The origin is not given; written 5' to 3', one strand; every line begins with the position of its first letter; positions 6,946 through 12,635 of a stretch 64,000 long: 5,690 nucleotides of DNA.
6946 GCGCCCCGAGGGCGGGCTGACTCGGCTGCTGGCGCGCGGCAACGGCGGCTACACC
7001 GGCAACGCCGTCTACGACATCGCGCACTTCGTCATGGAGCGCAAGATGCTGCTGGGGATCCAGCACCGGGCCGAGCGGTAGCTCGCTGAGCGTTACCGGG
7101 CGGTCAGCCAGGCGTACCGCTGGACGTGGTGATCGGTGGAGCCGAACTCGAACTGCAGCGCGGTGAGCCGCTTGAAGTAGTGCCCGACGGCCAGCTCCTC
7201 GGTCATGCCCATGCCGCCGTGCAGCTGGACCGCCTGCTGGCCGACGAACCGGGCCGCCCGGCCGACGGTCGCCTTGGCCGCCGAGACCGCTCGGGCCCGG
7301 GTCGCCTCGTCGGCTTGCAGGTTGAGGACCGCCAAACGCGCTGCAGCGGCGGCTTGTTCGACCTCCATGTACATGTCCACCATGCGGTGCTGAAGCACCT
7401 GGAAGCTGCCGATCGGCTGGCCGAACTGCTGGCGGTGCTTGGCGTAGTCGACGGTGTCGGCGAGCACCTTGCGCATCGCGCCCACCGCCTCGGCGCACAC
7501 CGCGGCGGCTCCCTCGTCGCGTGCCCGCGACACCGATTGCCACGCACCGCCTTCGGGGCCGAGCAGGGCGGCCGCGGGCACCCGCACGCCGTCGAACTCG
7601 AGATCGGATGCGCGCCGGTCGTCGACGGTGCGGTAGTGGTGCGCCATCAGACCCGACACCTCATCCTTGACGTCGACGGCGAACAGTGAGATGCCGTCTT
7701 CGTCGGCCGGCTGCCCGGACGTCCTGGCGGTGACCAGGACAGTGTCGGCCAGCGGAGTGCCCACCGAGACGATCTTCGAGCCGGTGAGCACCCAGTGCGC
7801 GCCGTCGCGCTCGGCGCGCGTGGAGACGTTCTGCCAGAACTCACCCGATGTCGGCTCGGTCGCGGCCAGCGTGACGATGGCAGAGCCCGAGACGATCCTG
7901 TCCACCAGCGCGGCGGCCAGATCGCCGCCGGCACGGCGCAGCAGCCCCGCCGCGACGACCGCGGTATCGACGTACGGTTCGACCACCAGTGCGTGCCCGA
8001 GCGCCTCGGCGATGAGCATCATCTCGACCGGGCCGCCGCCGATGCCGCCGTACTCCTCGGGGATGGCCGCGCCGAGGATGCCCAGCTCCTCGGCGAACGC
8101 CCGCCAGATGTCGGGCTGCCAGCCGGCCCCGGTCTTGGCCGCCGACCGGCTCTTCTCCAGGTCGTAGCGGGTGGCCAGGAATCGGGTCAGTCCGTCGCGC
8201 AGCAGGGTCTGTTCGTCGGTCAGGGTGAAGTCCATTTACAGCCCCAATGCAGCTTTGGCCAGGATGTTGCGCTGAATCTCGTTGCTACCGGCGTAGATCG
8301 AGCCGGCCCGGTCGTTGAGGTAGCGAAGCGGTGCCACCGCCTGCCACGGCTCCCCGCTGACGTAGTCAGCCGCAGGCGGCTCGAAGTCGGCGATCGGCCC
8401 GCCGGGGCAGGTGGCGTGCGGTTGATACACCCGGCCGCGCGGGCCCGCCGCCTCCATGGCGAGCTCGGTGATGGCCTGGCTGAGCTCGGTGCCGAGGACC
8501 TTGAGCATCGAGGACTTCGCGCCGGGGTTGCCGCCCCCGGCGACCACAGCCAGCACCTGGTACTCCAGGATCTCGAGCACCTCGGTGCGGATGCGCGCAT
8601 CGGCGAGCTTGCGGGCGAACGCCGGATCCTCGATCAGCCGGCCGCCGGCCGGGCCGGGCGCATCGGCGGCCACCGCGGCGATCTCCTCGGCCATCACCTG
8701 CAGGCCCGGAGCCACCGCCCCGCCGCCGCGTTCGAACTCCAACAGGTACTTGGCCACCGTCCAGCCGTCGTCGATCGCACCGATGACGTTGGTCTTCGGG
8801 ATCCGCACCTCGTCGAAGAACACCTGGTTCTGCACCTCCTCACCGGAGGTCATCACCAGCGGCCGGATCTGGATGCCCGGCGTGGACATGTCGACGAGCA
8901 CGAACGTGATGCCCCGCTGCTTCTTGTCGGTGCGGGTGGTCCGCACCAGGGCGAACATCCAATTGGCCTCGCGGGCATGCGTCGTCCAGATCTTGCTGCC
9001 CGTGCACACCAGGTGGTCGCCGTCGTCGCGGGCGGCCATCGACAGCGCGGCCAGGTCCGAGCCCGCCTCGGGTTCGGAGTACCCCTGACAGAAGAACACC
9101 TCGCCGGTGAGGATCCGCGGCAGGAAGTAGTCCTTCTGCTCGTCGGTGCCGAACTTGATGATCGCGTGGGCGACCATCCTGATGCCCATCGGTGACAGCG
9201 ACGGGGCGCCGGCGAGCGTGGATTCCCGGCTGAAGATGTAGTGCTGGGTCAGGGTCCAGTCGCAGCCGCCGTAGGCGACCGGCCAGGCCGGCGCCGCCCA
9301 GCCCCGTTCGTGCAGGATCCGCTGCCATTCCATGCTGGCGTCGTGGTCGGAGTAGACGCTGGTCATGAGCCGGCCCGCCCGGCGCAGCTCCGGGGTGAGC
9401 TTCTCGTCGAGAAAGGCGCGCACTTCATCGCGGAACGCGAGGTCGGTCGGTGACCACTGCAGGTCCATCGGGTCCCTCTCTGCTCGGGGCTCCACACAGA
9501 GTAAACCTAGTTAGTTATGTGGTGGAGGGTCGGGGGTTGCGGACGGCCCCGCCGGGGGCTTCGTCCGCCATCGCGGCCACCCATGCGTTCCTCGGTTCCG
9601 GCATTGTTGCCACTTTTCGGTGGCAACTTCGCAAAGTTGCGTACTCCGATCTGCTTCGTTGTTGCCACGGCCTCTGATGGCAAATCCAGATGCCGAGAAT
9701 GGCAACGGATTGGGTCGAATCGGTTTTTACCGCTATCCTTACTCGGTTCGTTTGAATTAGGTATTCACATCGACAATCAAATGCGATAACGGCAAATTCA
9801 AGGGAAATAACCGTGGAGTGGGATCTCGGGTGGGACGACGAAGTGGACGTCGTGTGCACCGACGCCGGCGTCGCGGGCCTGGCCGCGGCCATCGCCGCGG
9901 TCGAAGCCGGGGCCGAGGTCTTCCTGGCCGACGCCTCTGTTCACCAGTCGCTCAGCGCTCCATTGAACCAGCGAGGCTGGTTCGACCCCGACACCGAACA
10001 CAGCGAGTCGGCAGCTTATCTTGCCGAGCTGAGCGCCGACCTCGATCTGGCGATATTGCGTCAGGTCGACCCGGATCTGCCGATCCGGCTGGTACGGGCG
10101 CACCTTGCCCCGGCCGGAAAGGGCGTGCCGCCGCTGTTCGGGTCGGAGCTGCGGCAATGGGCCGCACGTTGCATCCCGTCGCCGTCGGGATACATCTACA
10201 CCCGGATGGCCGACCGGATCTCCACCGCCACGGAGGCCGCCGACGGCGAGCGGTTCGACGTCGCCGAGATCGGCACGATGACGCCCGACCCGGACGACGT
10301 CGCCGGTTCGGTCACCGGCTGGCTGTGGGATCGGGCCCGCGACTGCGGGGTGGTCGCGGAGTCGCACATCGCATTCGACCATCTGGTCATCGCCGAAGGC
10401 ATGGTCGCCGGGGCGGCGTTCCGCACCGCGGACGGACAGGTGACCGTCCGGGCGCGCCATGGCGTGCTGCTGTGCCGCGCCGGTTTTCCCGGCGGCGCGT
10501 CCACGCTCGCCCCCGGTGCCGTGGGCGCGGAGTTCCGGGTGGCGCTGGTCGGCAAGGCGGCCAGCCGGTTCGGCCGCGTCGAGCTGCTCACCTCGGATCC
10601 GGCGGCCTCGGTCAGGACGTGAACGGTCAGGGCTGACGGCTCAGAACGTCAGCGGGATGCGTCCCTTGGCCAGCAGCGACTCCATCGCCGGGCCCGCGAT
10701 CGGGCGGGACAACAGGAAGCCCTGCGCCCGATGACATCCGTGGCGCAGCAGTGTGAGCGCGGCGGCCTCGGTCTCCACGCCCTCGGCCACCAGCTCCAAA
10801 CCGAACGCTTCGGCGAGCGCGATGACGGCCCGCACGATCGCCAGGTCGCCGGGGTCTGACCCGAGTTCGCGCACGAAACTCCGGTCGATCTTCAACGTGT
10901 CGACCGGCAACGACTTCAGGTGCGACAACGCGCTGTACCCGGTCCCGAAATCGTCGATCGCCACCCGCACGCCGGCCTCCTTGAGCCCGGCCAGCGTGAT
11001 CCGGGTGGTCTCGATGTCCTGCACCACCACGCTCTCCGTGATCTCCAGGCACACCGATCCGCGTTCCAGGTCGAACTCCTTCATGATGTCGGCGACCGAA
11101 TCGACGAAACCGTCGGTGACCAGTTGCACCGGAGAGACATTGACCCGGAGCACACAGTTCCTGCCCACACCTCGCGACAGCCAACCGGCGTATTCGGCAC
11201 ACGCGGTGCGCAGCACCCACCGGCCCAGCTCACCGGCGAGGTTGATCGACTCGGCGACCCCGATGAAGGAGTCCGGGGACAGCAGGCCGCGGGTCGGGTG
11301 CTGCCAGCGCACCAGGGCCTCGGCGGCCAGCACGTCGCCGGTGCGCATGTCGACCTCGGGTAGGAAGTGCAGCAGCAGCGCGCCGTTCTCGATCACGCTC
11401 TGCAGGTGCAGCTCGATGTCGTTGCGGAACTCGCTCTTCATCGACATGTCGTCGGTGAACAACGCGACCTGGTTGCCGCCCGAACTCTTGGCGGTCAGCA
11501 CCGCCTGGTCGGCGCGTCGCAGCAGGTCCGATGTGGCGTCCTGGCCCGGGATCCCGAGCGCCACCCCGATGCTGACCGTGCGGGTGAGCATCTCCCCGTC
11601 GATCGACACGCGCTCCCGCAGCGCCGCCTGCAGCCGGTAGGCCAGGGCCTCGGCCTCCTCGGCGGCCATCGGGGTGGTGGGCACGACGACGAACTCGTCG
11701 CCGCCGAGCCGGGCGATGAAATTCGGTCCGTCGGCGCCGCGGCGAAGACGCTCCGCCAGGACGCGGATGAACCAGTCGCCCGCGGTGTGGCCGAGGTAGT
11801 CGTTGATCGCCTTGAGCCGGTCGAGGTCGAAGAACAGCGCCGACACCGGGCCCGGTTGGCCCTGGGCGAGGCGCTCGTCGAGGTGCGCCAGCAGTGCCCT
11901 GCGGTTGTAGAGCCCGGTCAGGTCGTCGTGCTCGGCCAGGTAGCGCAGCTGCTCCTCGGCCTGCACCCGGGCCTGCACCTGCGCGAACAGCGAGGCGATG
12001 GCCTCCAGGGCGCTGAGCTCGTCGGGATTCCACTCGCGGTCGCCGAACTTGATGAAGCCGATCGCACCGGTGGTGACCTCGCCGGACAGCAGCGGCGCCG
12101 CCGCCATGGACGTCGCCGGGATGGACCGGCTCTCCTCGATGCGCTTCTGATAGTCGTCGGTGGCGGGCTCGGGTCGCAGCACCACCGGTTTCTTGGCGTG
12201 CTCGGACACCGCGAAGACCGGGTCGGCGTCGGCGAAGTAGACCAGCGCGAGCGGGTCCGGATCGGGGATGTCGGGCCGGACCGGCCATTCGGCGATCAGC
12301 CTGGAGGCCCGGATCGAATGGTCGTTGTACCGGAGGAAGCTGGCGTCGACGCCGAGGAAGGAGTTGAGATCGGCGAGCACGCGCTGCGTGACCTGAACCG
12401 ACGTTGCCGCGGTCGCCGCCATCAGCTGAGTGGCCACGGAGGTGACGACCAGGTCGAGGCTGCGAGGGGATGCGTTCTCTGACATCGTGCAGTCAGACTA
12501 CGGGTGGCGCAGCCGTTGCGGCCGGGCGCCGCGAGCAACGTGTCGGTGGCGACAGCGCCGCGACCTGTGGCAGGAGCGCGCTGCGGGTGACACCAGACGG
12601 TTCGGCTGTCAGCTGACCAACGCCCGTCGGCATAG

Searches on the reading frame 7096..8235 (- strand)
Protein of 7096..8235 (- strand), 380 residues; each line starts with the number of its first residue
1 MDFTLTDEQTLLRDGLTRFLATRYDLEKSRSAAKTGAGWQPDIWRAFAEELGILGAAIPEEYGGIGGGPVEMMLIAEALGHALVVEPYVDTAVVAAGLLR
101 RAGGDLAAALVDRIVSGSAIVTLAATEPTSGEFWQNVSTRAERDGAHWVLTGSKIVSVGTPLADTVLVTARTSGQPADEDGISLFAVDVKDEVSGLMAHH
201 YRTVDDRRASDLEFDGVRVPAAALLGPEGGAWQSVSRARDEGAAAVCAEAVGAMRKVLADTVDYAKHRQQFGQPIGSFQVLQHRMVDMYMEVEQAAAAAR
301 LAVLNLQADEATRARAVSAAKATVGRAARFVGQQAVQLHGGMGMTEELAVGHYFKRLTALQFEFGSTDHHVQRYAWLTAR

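Call 18: search_protein_families(library=pfam, proteins=[window:7096-8235:-])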
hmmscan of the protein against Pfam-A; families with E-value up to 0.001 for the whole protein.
window:7096-8235:- (380 aa): 4 families
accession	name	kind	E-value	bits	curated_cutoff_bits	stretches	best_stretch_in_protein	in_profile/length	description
PF00441.29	Acyl-CoA_dh_1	-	3.9e-27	95.7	22.4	1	232-371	4-142/150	Acyl-CoA dehydrogenase, C-terminal domain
PF02770.24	Acyl-CoA_dh_M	-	6.7e-13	49.1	33.3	1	123-217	2-97/97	Acyl-CoA dehydrogenase, middle domain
PF02771.21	Acyl-CoA_dh_N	-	1e-12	48.9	22.9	1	6-100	1-95/113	Acyl-CoA dehydrogenase, N-terminal domain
PF08028.16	Acyl-CoA_dh_2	-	9.4e-06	26.4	22.7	1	246-347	3-113/134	Acyl-CoA dehydrogenase, C-terminal domain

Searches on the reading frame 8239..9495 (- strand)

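Call 18: search_protein_families(library=pfam, proteins=[window:8239-9495:-])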
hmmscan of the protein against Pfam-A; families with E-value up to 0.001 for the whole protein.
window:8239-9495:- (419 aa): 3 families
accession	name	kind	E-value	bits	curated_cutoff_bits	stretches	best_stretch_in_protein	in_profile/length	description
PF00441.29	Acyl-CoA_dh_1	-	2.3e-19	70.4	22.4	1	242-416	1-149/150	Acyl-CoA dehydrogenase, C-terminal domain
PF02770.24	Acyl-CoA_dh_M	-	1.2e-18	67.5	33.3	1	136-228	1-95/97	Acyl-CoA dehydrogenase, middle domain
PF02771.21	Acyl-CoA_dh_N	-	6.7e-18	65.5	22.9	1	17-132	3-113/113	Acyl-CoA dehydrogenase, N-terminal domain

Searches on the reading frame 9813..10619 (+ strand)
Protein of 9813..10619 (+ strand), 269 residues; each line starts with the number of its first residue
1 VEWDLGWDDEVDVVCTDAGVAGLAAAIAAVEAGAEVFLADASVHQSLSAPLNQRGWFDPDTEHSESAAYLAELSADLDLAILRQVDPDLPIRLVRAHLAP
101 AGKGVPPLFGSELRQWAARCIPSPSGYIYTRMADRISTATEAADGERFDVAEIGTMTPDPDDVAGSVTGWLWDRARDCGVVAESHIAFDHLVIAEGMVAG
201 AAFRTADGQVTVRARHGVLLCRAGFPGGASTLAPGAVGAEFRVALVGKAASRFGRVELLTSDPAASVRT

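Call 18: search_protein_families(library=pfam, proteins=[window:9813-10619:+])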
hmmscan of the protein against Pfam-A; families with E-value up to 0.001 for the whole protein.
window:9813-10619:+ (269 aa): 1 family
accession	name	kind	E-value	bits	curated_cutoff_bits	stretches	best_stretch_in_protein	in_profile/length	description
PF00890.30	FAD_binding_2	-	2e-06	27.7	20.4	0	167-250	144-241/414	FAD binding domain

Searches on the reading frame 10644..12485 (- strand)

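Call 18: search_protein_families(library=pfam, proteins=[window:10644-12485:-])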
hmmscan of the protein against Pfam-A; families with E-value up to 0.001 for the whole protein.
window:10644-12485:- (614 aa): 5 families
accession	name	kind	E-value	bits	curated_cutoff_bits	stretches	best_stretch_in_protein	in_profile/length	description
PF00563.25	EAL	-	1.4e-67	227.9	31.3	1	361-595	4-236/236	EAL domain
PF00990.26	GGDEF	-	2e-35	122.3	23.8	1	184-339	1-161/161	Diguanylate cyclase, GGDEF domain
PF01590.32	GAF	-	1.2e-06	29.6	22.4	1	32-169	5-131/133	GAF domain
PF13185.12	GAF_2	-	3.8e-06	27.6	28.6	1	30-169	5-133/136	GAF domain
PF24898.2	GGDEF_GdpP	-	0.00085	20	30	0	298-346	77-122/126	Cyclic-di-AMP phosphodiesterase GdpP-like, GGDEF domain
